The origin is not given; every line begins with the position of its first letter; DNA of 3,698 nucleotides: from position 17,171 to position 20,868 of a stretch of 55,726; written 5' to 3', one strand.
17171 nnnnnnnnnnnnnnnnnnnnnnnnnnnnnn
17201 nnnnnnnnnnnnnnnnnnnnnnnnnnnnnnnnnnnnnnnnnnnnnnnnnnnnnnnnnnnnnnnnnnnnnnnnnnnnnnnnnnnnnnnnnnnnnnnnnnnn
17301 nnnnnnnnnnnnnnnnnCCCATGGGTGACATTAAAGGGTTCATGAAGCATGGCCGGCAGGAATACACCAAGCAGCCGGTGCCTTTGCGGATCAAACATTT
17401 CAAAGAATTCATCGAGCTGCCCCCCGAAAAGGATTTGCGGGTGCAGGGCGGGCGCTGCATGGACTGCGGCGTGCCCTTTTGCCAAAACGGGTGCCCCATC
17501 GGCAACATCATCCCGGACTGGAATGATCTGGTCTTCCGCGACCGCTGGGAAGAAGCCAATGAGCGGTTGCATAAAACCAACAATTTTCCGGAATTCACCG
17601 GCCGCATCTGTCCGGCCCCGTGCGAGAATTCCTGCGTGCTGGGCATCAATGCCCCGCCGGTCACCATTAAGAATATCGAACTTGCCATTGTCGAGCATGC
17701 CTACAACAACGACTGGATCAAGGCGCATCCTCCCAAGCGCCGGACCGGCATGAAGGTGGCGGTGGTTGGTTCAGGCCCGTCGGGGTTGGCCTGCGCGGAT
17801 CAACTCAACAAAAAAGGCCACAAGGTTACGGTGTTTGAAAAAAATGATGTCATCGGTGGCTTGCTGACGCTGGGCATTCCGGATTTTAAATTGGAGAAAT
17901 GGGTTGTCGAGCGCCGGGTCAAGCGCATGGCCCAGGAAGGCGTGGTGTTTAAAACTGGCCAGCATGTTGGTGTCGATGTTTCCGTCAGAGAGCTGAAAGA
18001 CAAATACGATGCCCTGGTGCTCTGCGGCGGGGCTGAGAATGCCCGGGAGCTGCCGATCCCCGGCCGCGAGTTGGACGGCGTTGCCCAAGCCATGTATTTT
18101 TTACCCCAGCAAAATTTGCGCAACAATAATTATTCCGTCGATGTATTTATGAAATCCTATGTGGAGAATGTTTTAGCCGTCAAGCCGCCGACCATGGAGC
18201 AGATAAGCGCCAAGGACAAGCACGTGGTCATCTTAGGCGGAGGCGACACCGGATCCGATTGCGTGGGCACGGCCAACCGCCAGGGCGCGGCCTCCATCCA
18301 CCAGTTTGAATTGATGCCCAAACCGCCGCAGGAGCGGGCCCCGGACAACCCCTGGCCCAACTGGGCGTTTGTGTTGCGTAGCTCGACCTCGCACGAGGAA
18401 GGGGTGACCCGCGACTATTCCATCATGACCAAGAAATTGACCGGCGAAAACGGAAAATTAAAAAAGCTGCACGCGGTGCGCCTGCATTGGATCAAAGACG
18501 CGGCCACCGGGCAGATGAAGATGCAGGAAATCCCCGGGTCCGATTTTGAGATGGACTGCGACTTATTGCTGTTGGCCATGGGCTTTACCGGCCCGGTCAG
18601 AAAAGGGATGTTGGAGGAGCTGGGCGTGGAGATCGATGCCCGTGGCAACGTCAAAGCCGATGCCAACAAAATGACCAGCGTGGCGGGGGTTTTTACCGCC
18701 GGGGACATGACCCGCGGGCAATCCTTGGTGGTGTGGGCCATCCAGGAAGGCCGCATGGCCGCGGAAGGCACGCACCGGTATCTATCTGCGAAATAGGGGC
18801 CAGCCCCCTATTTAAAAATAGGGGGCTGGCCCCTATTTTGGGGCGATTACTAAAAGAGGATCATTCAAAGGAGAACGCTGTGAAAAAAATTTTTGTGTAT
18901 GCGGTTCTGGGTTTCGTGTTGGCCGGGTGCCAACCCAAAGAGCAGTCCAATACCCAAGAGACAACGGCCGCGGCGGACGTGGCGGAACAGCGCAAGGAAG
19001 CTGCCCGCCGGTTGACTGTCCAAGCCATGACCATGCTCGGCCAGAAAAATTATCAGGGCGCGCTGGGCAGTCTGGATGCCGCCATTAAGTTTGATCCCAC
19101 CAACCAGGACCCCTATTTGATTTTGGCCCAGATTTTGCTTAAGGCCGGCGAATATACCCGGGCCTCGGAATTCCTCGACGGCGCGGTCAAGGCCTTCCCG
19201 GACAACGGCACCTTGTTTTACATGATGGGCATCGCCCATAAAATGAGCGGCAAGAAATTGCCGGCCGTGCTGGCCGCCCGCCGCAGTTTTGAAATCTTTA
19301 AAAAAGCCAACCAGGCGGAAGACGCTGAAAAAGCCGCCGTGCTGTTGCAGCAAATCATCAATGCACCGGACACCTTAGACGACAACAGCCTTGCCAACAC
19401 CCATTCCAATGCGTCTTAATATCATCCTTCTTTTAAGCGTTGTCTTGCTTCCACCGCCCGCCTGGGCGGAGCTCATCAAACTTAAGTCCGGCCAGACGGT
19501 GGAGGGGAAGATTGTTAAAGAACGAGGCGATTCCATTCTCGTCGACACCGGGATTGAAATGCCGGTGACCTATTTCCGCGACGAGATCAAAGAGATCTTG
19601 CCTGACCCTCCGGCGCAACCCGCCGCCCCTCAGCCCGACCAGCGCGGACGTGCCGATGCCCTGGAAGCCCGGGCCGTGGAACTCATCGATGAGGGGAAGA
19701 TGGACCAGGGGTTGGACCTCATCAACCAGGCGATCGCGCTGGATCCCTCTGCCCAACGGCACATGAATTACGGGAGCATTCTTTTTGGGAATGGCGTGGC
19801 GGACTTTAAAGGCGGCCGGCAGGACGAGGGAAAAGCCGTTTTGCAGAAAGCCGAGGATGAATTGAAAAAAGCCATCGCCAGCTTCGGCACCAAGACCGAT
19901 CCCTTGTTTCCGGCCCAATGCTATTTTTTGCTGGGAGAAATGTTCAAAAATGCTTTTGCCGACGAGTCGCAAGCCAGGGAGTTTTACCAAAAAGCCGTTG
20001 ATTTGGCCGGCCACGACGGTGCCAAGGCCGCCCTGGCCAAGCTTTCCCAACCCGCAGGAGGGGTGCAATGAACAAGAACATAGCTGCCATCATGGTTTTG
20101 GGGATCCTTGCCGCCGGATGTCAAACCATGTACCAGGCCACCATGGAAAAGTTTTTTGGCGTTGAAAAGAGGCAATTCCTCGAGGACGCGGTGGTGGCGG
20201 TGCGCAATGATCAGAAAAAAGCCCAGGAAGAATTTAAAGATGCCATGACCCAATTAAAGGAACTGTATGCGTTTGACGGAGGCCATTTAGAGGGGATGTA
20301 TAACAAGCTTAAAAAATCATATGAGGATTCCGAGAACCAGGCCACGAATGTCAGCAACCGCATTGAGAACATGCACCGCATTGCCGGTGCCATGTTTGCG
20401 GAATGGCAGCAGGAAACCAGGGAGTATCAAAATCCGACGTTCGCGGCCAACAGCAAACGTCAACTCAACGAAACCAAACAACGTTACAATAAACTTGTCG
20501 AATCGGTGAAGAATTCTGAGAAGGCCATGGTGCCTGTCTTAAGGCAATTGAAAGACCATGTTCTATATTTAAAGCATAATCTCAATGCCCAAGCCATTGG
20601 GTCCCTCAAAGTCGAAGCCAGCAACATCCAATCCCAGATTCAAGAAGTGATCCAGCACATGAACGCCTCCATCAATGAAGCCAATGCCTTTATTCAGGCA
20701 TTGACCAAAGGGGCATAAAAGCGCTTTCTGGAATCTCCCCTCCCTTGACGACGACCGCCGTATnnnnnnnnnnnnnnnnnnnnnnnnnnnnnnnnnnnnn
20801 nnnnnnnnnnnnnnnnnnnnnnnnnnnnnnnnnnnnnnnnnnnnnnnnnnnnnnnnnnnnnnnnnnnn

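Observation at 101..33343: Four co-oriented paralogs of an unrecognised secreted family: constant N-domain and constant 'GGIDL' C-tail around unrelated variable cores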

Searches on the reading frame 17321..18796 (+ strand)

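Call 10: search_protein_families(library=pfam, proteins=[window:17321-18796:+], max_evalue=0.01)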
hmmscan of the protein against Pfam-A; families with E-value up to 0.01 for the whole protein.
window:17321-18796:+ (491 aa): 17 families
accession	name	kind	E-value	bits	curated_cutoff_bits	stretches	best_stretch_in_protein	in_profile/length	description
PF07992.20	Pyr_redox_2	-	1.7e-26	93.7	26.1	1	144-477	1-291/291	Pyridine nucleotide-disulphide oxidoreductase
PF14691.11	Fer4_20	-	5.6e-22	78.1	25.8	1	23-131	1-112/113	Dihydroprymidine dehydrogenase domain II, 4Fe-4S cluster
PF13450.12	NAD_binding_8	-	5.5e-11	43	21.9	1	148-182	1-35/68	NAD(P)-binding Rossmann-like domain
PF00070.33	Pyr_redox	-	7.3e-10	39.7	22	1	145-179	1-35/82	Pyridine nucleotide-disulphide oxidoreductase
PF01266.30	DAO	-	1.1e-08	35.4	27.9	1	145-179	1-35/353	FAD dependent oxidoreductase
PF12831.13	FAD_oxidored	-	4.3e-08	33.3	27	1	146-206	2-63/416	FAD dependent oxidoreductase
PF01593.30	Amino_oxidase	-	1.9e-07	31.2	19.8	1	154-181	2-29/443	Flavin containing amine oxidoreductase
PF01946.23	Thi4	-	4.7e-07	29.7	26.2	1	144-208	18-81/235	Thi4 family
PF00890.30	FAD_binding_2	-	8.2e-07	29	20.4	1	146-180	2-36/414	FAD binding domain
PF03486.20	HI0933_like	-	1.1e-06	28.7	50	1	145-179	2-36/244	HI0933-like protein Rossmann domain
PF13738.12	Pyr_redox_3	-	3.6e-06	26.9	30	1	148-177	2-32/305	Pyridine nucleotide-disulphide oxidoreductase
PF01965.30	DJ-1_PfpI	-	2.8e-05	24.4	26.6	1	160-245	21-78/165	DJ-1/PfpI family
PF01494.25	FAD_binding_3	-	0.00041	20.1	22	1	145-175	3-33/349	FAD binding domain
PF21799.2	MurD-like_N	-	0.0012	19.5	27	0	145-176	2-33/88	Mur ligase MurD-like, N-terminal domain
PF01262.27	AlaDh_PNT_C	-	0.0027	17.6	23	0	145-175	30-60/214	Alanine dehydrogenase/PNT, C-terminal domain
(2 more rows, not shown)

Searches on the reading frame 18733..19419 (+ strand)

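Call 10: search_protein_families(library=pfam, proteins=[window:18733-19419:+], max_evalue=0.01)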
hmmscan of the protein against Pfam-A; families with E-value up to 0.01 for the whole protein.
window:18733-19419:+ (228 aa): 16 families
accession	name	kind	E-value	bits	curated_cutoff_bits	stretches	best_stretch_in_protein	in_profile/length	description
PF14559.12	TPR_19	-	7.5e-12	45.9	25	1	102-158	2-58/68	Tetratricopeptide repeat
PF13428.12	TPR_14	-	9.2e-08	32.5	23.5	1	128-166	4-42/44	Tetratricopeptide repeat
PF07719.23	TPR_2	-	1.2e-07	31.7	27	0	97-124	7-34/34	Tetratricopeptide repeat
PF13431.12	TPR_17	-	1.8e-07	31.3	24.4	1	115-144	3-32/34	Tetratricopeptide repeat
PF13432.12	TPR_16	-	2.1e-05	25.3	32.7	1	102-158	8-64/65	Tetratricopeptide repeat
PF12895.13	ANAPC3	-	3e-05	24.6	27.2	1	104-157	2-54/82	Anaphase-promoting complex, cyclosome, subunit 3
PF13414.12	TPR_11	-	3.1e-05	24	26.8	1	104-139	7-42/42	TPR repeat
PF23914.1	TPR_CcmH_CycH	-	4.9e-05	23.7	42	1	102-175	61-137/158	Cytochrome c-type biogenesis protein H TPR domain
PF25062.1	ARM_TT21_N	-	9.4e-05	22.7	40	0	127-199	102-169/222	Tetratricopeptide repeat protein 21 N-terminal ARM repeat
PF13424.12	TPR_12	-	0.00076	20.1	30.1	0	131-191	9-77/77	Tetratricopeptide repeat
PF12569.14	NatA_aux_su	-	0.0012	18.4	33.3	1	68-151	168-252/515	N-terminal acetyltransferase A, auxiliary subunit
PF13174.12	TPR_6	-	0.0013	19.7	26.3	0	128-157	3-32/33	Tetratricopeptide repeat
PF00515.34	TPR_1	-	0.0022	18.2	27.8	0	104-124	14-34/34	Tetratricopeptide repeat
PF13181.12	TPR_8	-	0.0038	17.7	25.7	0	128-158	4-34/34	Tetratricopeptide repeat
PF14853.12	Fis1_TPR_C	-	0.0061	17.2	25.3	0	136-158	12-34/53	Fis1 C-terminal tetratricopeptide repeat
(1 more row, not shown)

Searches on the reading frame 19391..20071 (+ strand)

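Call 10: search_protein_families(library=pfam, proteins=[window:19391-20071:+], max_evalue=0.01)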
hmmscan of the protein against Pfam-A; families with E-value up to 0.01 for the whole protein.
window:19391-20071:+ (226 aa): 5 families
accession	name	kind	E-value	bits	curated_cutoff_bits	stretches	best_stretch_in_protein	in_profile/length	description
PF07719.23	TPR_2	-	5.7e-05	23.4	27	0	88-120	1-33/34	Tetratricopeptide repeat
PF00515.34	TPR_1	-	0.00074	19.7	27.8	0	88-120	1-33/34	Tetratricopeptide repeat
PF13181.12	TPR_8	-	0.0013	19.2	25.7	0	175-206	1-31/34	Tetratricopeptide repeat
PF14938.12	SNAP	-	0.0014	18.6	25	1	151-218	90-157/282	Soluble NSF attachment protein, SNAP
PF13424.12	TPR_12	-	0.0049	17.5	30.1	0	152-206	20-75/77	Tetratricopeptide repeat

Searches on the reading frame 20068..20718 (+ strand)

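Call 10: search_protein_families(library=pfam, proteins=[window:20068-20718:+], max_evalue=0.01)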
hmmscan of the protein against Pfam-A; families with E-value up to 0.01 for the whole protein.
window:20068-20718:+ (216 aa): 1 family
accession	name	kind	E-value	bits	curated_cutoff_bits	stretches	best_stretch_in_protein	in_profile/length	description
PF11172.13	DUF2959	-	1.6e-65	221.3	26.8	1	22-212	1-190/190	Protein of unknown function (DUF2959)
